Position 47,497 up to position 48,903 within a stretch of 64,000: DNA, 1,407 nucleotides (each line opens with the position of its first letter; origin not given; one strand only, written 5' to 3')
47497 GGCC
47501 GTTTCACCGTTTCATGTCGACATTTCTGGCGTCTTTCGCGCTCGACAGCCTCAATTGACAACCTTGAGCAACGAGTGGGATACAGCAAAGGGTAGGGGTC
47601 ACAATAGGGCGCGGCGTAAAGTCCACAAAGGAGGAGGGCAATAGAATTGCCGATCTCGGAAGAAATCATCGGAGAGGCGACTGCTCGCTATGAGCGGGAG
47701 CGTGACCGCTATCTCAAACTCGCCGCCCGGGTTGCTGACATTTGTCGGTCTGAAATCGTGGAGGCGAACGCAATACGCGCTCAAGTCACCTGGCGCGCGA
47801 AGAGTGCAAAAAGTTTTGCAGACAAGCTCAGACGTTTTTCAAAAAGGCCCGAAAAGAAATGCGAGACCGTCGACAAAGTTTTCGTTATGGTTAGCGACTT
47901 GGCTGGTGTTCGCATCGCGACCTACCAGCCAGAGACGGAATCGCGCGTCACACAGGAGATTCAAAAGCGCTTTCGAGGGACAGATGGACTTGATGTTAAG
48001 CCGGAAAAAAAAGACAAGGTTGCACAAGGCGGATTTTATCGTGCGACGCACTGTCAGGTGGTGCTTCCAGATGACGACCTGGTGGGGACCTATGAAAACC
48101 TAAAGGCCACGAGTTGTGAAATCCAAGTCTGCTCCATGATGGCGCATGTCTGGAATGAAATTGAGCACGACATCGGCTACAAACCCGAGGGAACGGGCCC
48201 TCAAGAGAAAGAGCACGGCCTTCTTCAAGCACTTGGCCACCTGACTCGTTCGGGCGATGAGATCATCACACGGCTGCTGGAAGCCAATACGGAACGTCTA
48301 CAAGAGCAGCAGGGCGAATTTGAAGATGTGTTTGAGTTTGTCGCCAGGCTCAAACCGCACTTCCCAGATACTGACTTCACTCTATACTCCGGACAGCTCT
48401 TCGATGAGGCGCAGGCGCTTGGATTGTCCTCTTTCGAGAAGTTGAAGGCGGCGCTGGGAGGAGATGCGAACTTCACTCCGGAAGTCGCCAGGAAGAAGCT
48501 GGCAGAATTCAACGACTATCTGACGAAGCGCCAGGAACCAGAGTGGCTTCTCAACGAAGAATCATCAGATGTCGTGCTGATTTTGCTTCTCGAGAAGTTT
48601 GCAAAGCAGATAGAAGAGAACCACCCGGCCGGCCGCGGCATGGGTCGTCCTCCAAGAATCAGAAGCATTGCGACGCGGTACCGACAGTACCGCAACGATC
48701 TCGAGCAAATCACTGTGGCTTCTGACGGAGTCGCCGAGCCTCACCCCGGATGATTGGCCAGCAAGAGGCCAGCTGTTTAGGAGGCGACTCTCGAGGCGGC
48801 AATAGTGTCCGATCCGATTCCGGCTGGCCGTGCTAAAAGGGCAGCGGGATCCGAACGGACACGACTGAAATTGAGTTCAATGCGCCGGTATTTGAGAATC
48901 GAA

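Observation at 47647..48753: CapRel-like fused toxSAS (RelA/SpoT synthetase domain plus C-terminal extension)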

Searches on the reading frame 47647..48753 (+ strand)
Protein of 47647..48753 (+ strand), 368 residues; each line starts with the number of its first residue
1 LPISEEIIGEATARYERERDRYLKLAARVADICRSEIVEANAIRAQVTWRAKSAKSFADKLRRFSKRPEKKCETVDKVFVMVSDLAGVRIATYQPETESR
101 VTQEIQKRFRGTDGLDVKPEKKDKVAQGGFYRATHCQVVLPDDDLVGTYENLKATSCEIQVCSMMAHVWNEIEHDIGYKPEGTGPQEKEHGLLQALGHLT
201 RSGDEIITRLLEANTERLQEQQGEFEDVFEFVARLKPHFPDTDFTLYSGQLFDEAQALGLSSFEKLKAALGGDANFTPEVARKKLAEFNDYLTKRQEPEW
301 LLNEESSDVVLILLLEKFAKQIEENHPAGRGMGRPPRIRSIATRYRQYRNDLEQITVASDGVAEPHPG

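Call 3: search_protein_families(library=pfam, proteins=[window:47647-48753:+], max_evalue=0.1)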
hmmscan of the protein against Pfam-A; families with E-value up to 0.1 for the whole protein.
window:47647-48753:+ (368 aa): 2 families
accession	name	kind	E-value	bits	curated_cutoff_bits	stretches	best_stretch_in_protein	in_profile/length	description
PF04607.23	RelA_SpoT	-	1.9e-10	41.4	27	1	50-181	2-111/113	Region found in RelA / SpoT proteins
PF20512.3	PMI_typeI_hel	-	0.033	15.1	23.4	1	185-241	19-78/88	Phosphomannose isomerase type I, helical insertion domain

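Call 4: search_protein_families(library=padloc, proteins=[window:47647-48753:+], max_evalue=0.1)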
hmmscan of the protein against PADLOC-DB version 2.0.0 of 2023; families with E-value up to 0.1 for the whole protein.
window:47647-48753:+ (368 aa): 1 family
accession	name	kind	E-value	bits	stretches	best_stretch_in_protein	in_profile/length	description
PDLC04999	PDC-S33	-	0.00011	19.7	1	20-169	42-174/349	-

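Call 5: search_protein_families(library=ncbifam, proteins=[window:47647-48753:+], max_evalue=0.1)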
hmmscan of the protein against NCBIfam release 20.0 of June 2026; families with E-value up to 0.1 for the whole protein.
window:47647-48753:+ (368 aa): 1 family
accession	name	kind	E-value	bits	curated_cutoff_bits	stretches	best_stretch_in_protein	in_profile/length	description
NF053588.1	GTPPhKinYjbM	equivalog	7.9e-08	32.3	320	1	47-195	40-174/201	GTP diphosphokinase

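Call 6: search_solved_structures(query=window:47647-48753:+, max_evalue=10, show_alignments=3)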
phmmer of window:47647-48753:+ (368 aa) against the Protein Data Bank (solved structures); distinct sequences matched with E-value up to 10: 11.
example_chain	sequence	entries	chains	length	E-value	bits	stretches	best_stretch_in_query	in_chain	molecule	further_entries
5f2v_V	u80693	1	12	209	0.00028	23.2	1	47-205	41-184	GTP pyrophosphokinase YjbM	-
5dec_A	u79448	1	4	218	0.00032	23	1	47-205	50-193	GTP pyrophosphokinase YjbM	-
5ded_D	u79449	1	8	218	0.00032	23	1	47-205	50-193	GTP pyrophosphokinase YjbM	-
2be3_A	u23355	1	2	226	0.0038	19.5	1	83-204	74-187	GTP pyrophosphokinase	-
3l9d_A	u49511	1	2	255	0.01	18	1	82-191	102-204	Putative GTP pyrophosphokinase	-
6fgk_A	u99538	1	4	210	0.014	17.6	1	50-194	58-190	GTP pyrophosphokinase YwaC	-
2et6_A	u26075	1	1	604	0.12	14.6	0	249-305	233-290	(3R)-hydroxyacyl-CoA dehydrogenase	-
6ewz_A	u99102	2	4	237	0.16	14.1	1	47-194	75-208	GTP pyrophosphokinase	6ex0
6fgj_A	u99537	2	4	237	0.18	14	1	47-194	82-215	GTP pyrophosphokinase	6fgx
2ekc_A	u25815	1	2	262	0.44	12.7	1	224-289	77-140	Tryptophan synthase alpha chain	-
3pzj_A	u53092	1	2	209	0.47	12.6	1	209-288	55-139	Probable acetyltransferases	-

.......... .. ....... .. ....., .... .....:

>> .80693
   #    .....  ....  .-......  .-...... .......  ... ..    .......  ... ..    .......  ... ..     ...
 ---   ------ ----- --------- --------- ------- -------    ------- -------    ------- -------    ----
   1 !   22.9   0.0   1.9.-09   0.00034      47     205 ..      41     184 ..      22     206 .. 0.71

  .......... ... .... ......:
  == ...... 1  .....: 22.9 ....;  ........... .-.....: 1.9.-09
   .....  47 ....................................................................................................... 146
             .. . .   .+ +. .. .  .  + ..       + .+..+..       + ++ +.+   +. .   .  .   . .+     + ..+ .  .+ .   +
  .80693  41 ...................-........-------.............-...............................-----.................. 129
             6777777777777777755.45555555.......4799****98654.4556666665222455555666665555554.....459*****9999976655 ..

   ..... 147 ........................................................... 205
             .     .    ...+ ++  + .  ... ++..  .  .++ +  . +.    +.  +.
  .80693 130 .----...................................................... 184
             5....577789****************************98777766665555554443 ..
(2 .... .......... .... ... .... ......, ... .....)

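Call 7: find_homologous_proteins(query=window:47647-48753:+, max_evalue=0.001)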
Query window:47647-48753:+ (368 aa): 1085 proteins with E <= 0.001 among 7280 candidates; the best 120 are listed.
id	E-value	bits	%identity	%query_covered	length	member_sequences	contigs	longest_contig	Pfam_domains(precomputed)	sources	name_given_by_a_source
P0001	3.0e-222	755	92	100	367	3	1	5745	PF04607.24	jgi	jgi:ppGpp synthetase/RelA/SpoT-type nucleotidyltranferase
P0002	4.7e-209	712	86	100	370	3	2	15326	PF04607.24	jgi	-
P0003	1.6e-165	568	72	95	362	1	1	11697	PF04607.24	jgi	jgi:ppGpp synthetase/RelA/SpoT-type nucleotidyltranferase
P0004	1.0e-151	523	68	95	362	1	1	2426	PF04607.24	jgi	jgi:ppGpp synthetase/RelA/SpoT-type nucleotidyltranferase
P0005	1.6e-151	522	68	96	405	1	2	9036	PF04607.24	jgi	jgi:ppGpp synthetase/RelA/SpoT-type nucleotidyltranferase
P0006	2.1e-148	512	66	95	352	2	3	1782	PF04607.24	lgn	-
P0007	5.8e-148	511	65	95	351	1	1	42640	PF04607.24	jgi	jgi:ppGpp synthetase/RelA/SpoT-type nucleotidyltranferase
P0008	2.8e-145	502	65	95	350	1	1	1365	PF04607.24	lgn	-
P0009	3.4e-144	498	64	96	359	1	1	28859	PF04607.24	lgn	-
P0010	4.9e-144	498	65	95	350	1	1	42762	PF04607.24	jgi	jgi:ppGpp synthetase/RelA/SpoT-type nucleotidyltranferase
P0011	3.8e-143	495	65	96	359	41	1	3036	PF04607.24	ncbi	-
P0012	4.9e-141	488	65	96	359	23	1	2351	PF04607.24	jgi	jgi:ppGpp synthetase/RelA/SpoT-type nucleotidyltranferase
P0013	4.0e-140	485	64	95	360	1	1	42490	PF04607.24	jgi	jgi:ppGpp synthetase/RelA/SpoT-type nucleotidyltranferase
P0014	5.3e-137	475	60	98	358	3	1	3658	PF04607.24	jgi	jgi:ppGpp synthetase/RelA/SpoT-type nucleotidyltranferase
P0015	1.4e-134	467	61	95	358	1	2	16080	PF04607.24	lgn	-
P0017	6.3e-134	464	61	95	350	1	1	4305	PF04607.24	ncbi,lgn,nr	ncbi:MAG: RelA/SpoT domain-containing protein [Pseudomonadota bacterium]|nr:RelA/SpoT domain-contain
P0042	5.5e-127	442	59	96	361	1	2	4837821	PF04607.24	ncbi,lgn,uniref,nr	ncbi:RelA/SpoT domain-containing protein [Mesorhizobium sp. DCY119]|uniref:GTP pyrophosphokinase n=1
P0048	8.4e-126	438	59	96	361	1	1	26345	PF04607.24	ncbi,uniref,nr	ncbi:GTP pyrophosphokinase family protein [Acidisphaera sp. S103]|uniref:GTP pyrophosphokinase n=1 T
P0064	8.9e-124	431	58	95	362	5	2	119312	PF04607.24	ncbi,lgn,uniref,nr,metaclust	ncbi:hypothetical protein [Mesorhizobium sp. WSM3224]|uniref:GTP pyrophosphokinase n=1 Tax=Mesorhizo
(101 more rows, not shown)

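Call 19: find_encoding_contigs(protein=window:47647-48753:+, flank=10000, max_places=4)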
Protein window:47647-48753:+ (368 aa): no gene with exactly this product is on record in the collection.

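Call 20: find_encoding_contigs(protein=P0002, flank=8000, max_places=2)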
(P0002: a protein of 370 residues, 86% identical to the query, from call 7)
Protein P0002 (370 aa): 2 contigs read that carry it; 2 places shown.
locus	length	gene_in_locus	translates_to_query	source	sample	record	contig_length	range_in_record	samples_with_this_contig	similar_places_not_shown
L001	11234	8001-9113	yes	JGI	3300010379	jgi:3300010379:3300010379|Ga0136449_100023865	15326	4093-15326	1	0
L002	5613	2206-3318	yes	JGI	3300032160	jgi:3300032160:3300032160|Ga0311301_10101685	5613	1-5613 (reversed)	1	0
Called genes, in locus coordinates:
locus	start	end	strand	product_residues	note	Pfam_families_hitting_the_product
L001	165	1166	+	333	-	PF00478:IMPDH (weak), PF03060:NMO, PF01070:FMN_dh (weak)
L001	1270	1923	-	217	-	PF04055:Radical_SAM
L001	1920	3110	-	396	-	PF01969:Ni_insertion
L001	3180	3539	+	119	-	PF21157:DksA_N, PF01258:zf-dskA_traR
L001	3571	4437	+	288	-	PF00483:NTP_transferase, PF12804:NTP_transf_3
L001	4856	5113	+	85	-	-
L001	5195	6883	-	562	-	PF00239:Resolvase, PF07508:Recombinase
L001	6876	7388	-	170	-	PF11149:DUF2924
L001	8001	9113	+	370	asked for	PF04607:RelA_SpoT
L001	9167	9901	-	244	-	PF00248:Aldo_ket_red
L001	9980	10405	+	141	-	PF00156:Pribosyltran (faint)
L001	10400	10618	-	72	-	-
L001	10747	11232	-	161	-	?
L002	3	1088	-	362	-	?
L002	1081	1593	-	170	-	PF11149:DUF2924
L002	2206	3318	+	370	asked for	PF04607:RelA_SpoT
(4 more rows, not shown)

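Call 21: find_encoding_contigs(protein=P0007, flank=8000, max_places=2)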
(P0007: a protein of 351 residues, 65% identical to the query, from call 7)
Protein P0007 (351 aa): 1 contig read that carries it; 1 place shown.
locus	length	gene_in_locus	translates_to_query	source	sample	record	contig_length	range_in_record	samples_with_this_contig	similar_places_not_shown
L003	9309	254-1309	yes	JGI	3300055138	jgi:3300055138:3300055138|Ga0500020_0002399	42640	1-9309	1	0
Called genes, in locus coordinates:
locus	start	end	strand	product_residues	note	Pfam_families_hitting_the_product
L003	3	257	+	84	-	?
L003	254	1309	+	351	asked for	PF04607:RelA_SpoT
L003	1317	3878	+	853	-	PF08665:PglZ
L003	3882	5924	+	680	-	PF20442:BrxL_N, PF13337:BrxL_ATPase, PF05362:Lon_C, PF13541:ChlI (weak)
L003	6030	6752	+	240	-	-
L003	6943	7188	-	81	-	-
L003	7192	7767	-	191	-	-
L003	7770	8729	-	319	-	PF12083:DUF3560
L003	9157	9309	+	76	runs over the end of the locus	-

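Call 22: find_encoding_contigs(protein=P0042, flank=8000, max_places=2)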
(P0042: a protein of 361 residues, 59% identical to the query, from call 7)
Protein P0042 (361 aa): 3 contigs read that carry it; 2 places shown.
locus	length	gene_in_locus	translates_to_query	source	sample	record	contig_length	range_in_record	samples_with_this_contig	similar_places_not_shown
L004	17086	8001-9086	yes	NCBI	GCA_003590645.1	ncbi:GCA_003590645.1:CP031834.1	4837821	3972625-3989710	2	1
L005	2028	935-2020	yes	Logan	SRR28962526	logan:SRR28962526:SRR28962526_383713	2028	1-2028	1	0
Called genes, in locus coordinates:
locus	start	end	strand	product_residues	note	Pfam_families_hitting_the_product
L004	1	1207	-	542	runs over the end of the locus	PF00005:ABC_tran, PF13304:AAA_21 (faint), PF00005:ABC_tran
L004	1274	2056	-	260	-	PF01925:TauE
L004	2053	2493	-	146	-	PF20398:DUF6691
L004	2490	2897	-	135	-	PF04143:Sulf_transp (weak)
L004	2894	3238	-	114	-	PF12840:HTH_20, PF01022:HTH_5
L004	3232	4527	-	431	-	PF04273:BLH_phosphatase, PF00753:Lactamase_B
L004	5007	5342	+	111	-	PF13560:HTH_31 (weak)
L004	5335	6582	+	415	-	PF07804:HipA_C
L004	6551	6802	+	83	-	-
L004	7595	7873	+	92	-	-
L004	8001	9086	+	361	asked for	PF04607:RelA_SpoT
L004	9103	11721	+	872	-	PF04545:Sigma70_r4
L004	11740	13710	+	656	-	PF13091:PLDc_2 (weak), PF00270:DEAD (weak), PF04851:ResIII, PF00271:Helicase_C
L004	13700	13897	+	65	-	PF20304:Sp-CxC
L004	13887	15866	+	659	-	-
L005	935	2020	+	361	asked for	PF04607:RelA_SpoT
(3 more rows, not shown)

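Call 23: predict_structure(alignment_id=A1)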
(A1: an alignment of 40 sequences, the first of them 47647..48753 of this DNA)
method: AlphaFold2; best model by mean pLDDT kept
length: 368 residues; sequences in the alignment: 40
mean_pLDDT: 89.7   pTM: 0.85
mean pLDDT of the five models: 89.7, 89.7, 88.2, 86.6, 85.1
residues with pLDDT >= 90: 258; 70-90: 81; 50-70: 29; < 50: 0
segments of 3 or more residues with pLDDT < 50: none
pLDDT, mean of each block of 10 residues (from residue 1): 91 96 96 93 95 93 88 91 94 91 95 92 78 93 86 93 93 75 75 89 93 93 95 95 91 96 96 94 98 94 95 97 80 73 96 78 54
secondary structure, 60 per line:
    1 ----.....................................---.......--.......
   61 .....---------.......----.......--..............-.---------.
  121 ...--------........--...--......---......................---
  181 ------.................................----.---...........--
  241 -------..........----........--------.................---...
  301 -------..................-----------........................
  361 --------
elements in order: H5-41 E45-51 H54-65 H75-81 E86-92 H95-108 E120-123 E132-139 H147-152 E156-163 H164-177 H187-219 H228-238 H248-257 H263-269 H278-294 H308-325 H337-360

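Call 24: find_related_loci(query=A1, collection=genome_contigs, flank=10000)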
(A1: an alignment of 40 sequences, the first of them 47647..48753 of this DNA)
Query A1 (368 aa) in genome_contigs; peptide patterns used: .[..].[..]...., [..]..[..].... (x = any residue, [..] = any of these).
107 stretches matched a pattern; 83 encode a relative of the query (tblastn E <= 1e-3); the best 80 are kept; 80 distinct loci.
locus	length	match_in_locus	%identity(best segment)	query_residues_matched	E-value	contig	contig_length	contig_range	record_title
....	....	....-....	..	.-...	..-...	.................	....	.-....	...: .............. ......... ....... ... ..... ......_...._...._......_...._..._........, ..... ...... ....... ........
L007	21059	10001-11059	60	1-352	3e-137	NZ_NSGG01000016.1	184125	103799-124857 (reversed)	Mesorhizobium sp. WSM3859 contig_16, whole genome shotgun sequence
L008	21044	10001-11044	60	1-349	1e-136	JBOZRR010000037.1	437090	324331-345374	MAG: Bryobacteraceae bacterium isolate Bin18 W5_k97_104478, whole genome shotgun sequence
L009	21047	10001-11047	60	1-348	7e-136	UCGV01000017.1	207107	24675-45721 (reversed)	Rhizobiales bacterium isolate AFS079129 genome assembly, contig: contig_17, whole genome shotgun sequence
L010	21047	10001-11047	58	1-348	3e-135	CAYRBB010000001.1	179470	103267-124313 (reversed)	MAG TPA_asm: uncultured Sphingomonadaceae bacterium isolate SRP321284_co1_88 genome assembly, contig: NODE_73_length_179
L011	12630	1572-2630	60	1-352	2e-135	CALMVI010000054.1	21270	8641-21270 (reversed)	MAG TPA_asm: uncultured Acetobacteraceae bacterium isolate SRR13685123_bin.3_CONCOCT_v1.1_MAG genome assembly, contig: N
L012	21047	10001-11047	58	1-348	3e-134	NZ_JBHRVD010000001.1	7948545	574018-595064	Mesorhizobium cantuariense strain ICMP 19515 tig00000001, whole genome shotgun sequence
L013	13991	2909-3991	57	1-363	5e-134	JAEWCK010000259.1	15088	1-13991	MAG: Proteobacteria bacterium isolate OH_PBB_291 k127_621009, whole genome shotgun sequence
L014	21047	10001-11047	57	1-348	1e-133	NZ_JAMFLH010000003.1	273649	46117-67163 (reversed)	Altererythrobacter sp. KTW20L KTW20L_contig_3, whole genome shotgun sequence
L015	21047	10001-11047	57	1-348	6e-134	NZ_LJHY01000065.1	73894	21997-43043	Novosphingobium sp. AAP83 AAP83_Contigs_65, whole genome shotgun sequence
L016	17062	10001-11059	59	1-352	7e-133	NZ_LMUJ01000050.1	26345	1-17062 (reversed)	Acidisphaera sp. S103 NODE_72_length_26249_cov_8.582346, whole genome shotgun sequence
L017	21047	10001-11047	58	1-348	9e-133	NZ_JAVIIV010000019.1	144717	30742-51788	Mesorhizobium humile strain VK2B VK2B_NODE_19_length_144717_cov_14_308733_pilon, whole genome shotgun sequence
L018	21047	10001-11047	58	1-348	2e-132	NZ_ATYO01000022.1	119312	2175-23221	Mesorhizobium sp. WSM3224 YU3DRAFT_scaffold_19.20_C, whole genome shotgun sequence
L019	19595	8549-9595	57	1-348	4e-132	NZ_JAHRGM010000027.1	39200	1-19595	Sphingobium sp. AS12 NODE22, whole genome shotgun sequence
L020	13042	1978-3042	58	1-354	4e-132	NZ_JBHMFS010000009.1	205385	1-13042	Falsiroseomonas sp. E2-1-a4 E2-1-a4_contig_9, whole genome shotgun sequence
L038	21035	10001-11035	52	1-345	1e-102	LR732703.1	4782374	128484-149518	Burkholderiales bacterium 8X genome assembly, scaffold: VARIO8X_scaffold1, whole genome shotgun sequence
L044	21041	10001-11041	47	1-347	1e-86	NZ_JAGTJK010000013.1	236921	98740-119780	Polyangium jinanense strain SDU13 Scaffold13, whole genome shotgun sequence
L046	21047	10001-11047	46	1-348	2e-86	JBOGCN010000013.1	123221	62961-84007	Segnochrobactraceae bacterium EtOH-i3 13, whole genome shotgun sequence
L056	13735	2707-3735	44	1-348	5e-82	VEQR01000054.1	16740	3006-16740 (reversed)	MAG: Candidatus Kapaibacterium sp. isolate ZLKRG19 NODE_3190_length_16740_cov_5.186179, whole genome shotgun sequence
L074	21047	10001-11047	50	1-349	2e-92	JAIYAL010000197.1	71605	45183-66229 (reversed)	MAG: Erythrobacteraceae bacterium isolate D8_MAG_00083 pond_D8_MAG_00083_000000000050, whole genome shotgun sequence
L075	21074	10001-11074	42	1-345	3e-84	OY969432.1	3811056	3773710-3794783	MAG: uncultured Alphaproteobacteria bacterium isolate MFD10113.bin.c.2 genome assembly, chromosome: 1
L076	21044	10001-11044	37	1-342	4e-54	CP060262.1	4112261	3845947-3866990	MAG: Planctomycetales bacterium isolate HK-STAS-UBP7_A-1 chromosome, complete genome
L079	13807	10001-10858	37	1-292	2e-42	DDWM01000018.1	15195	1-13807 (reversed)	MAG TPA_asm: Actinobacteria bacterium UBA2286 UBA2286_contig_32466, whole genome shotgun sequence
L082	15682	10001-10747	36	5-239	2e-38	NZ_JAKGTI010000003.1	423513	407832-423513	Maritalea mediterranea strain P4.10X NODE_3_length_423513_cov_507.474133, whole genome shotgun sequence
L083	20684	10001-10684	35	5-233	8e-32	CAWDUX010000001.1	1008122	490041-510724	MAG: uncultured Actinomycetota bacterium isolate MFD05442.bin.1.63 genome assembly, contig: contig_15878, whole genome s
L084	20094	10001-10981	29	5-322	6e-30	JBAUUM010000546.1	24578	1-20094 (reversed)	MAG: Actinocatenispora sp. isolate MFD09533_ilm_asm_bin3 k127_151402, whole genome shotgun sequence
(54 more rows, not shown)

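Call 28: fold_search(model_id=the predicted structure, library=pdb)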
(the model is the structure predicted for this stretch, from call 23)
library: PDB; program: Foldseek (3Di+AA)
matches with E <= 10: 96; with E <= 0.001: 43
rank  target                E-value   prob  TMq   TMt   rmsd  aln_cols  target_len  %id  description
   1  5dec_B                1.5e-07  1.00  0.43  0.77   3.4       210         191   24  Crystal structure of the small alarmone synthetase 1 from Bacillus subtilis (released 2015-10-28)
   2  5dec_D                1.8e-07  1.00  0.43  0.78   3.5       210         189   23  Crystal structure of the small alarmone synthetase 1 from Bacillus subtilis (released 2015-10-28)
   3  5dec_A                3.0e-07  1.00  0.42  0.78   3.7       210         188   23  Crystal structure of the small alarmone synthetase 1 from Bacillus subtilis (released 2015-10-28)
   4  6ex0_B                6.8e-07  1.00  0.40  0.69   4.0       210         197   18  Crystal structure of RelP (SAS2) from Staphylococcus aureus bound to pppGpp in the post-catalytic state (released 2018-01-24)
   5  6ewz_A                7.2e-07  1.00  0.41  0.69   3.9       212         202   18  Crystal structure of RelP (SAS2) from Staphylococcus aureus bound to AMPCPP and GTP in the pre-catalytic state (released 2018-01-24)
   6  2be3_A                7.5e-07  1.00  0.43  0.74   3.6       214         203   20  Structure of a GTP Pyrophosphokinase Family Protein from Streptococcus pneumoniae (released 2005-12-06)
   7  6fgk_D                8.4e-07  1.00  0.40  0.72   4.2       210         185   21  Crystal structure of the small alarmone synthethase 2 from Bacillus subtilis (released 2018-02-07)
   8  3l9d_B                9.3e-07  1.00  0.42  0.75   3.6       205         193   23  The Crystal Structure of smu.1046c from Streptococcus mutans UA159 (released 2011-01-12)
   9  6ewz_B                1.5e-06  1.00  0.41  0.69   4.0       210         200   18  Crystal structure of RelP (SAS2) from Staphylococcus aureus bound to AMPCPP and GTP in the pre-catalytic state (released 2018-01-24)
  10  5ded_H                1.8e-06  1.00  0.40  0.70   4.3       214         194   22  Crystal structure of the small alarmone synthethase 1 from Bacillus subtilis bound to its product pppGpp (released 2015-10-28)
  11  6ex0_A                2.4e-06  1.00  0.40  0.69   3.9       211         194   19  Crystal structure of RelP (SAS2) from Staphylococcus aureus bound to pppGpp in the post-catalytic state (released 2018-01-24)
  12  6fgk_C                2.4e-06  1.00  0.39  0.72   3.9       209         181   23  Crystal structure of the small alarmone synthethase 2 from Bacillus subtilis (released 2018-02-07)
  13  6fgj_A                3.1e-06  1.00  0.41  0.70   4.1       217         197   18  Crystal structure of the small alarmone synthethase 2 from Staphylococcus aureus (released 2018-02-07)
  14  6fgx_B                3.4e-06  1.00  0.40  0.69   4.2       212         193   17  Crystal structure of the small alarmone synthethase 2 from Staphylococcus aureus bound to AMPCPP (released 2018-02-07)
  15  6fgk_B                3.4e-06  1.00  0.39  0.71   4.0       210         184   23  Crystal structure of the small alarmone synthethase 2 from Bacillus subtilis (released 2018-02-07)
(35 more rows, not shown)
